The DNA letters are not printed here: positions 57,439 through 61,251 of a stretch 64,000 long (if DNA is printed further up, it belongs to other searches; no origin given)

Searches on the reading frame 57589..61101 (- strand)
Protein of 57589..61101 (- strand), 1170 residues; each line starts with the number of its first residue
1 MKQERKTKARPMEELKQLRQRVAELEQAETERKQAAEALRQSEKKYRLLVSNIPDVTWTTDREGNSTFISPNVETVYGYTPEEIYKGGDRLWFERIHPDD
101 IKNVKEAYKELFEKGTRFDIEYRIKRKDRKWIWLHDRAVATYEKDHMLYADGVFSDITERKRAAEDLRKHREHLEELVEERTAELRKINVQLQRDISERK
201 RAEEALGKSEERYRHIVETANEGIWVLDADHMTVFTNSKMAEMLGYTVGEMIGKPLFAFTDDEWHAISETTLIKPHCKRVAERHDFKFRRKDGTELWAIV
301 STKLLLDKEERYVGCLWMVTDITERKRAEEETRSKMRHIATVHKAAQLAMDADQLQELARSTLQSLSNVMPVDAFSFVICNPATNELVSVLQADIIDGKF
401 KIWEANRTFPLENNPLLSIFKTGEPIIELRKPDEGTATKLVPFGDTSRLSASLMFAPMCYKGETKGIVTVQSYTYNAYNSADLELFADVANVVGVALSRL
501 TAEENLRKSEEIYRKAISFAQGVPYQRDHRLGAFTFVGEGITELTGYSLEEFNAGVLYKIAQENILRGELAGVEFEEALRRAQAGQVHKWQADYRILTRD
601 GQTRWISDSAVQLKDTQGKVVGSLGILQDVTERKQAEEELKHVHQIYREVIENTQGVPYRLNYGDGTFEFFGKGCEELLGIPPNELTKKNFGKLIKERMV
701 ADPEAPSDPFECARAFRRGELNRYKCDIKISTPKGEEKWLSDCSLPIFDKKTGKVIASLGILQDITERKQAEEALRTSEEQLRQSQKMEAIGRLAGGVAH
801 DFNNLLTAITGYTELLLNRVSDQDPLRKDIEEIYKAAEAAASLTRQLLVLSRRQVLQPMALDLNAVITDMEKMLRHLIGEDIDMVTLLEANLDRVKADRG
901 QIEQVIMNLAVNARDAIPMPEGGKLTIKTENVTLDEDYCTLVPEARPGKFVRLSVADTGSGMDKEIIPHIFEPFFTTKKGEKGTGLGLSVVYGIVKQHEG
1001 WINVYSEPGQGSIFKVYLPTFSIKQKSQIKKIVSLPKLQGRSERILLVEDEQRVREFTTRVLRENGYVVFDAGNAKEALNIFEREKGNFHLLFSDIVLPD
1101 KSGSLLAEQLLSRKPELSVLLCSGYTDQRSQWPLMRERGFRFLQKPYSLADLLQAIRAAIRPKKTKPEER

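Call 65: search_protein_families(library=pfam, proteins=[window:57589-61101:-], max_evalue=0.001)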
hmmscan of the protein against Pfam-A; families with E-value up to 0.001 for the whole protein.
window:57589-61101:- (1170 aa): 13 families
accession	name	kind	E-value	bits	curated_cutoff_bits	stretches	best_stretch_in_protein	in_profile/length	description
PF08447.18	PAS_3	-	4.8e-45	152.2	25.6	2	67-147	2-81/89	PAS fold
PF13426.13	PAS_9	-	9.7e-39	132.3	27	4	222-324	2-103/103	PAS domain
PF00989.32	PAS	-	1.2e-28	99.8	22.6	2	211-322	1-113/113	PAS fold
PF08448.16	PAS_4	-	1.6e-27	96.3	23.1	2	218-327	2-110/110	PAS fold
PF02518.31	HATPase_c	-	4.8e-23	82.2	26.4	1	898-1019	2-108/111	Histidine kinase-, DNA gyrase B-, and HSP90-like ATPase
PF00072.30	Response_reg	-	1.9e-17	63.8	30.2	1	1045-1157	1-111/111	Response regulator receiver domain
PF13188.13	PAS_8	-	2.8e-10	40.2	21.8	1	211-263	1-53/65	PAS domain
PF13185.12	GAF_2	-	9.9e-10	39.2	28.6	1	354-497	3-135/136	GAF domain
PF00512.31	HisKA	-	2.9e-09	37.3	26.9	1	792-854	3-64/66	His Kinase A (phospho-acceptor) domain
PF14598.12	PAS_11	-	4e-07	30.4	25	1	61-137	9-82/109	PAS domain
PF12860.13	PAS_7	-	7.1e-06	26.6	27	1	218-330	2-115/115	PAS fold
PF01590.32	GAF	-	8e-06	26.9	22.4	1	355-497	2-133/133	GAF domain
PF24603.1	TPR_30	-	0.00071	20.4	29.7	0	754-819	4-68/100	Tetratricopeptide repeat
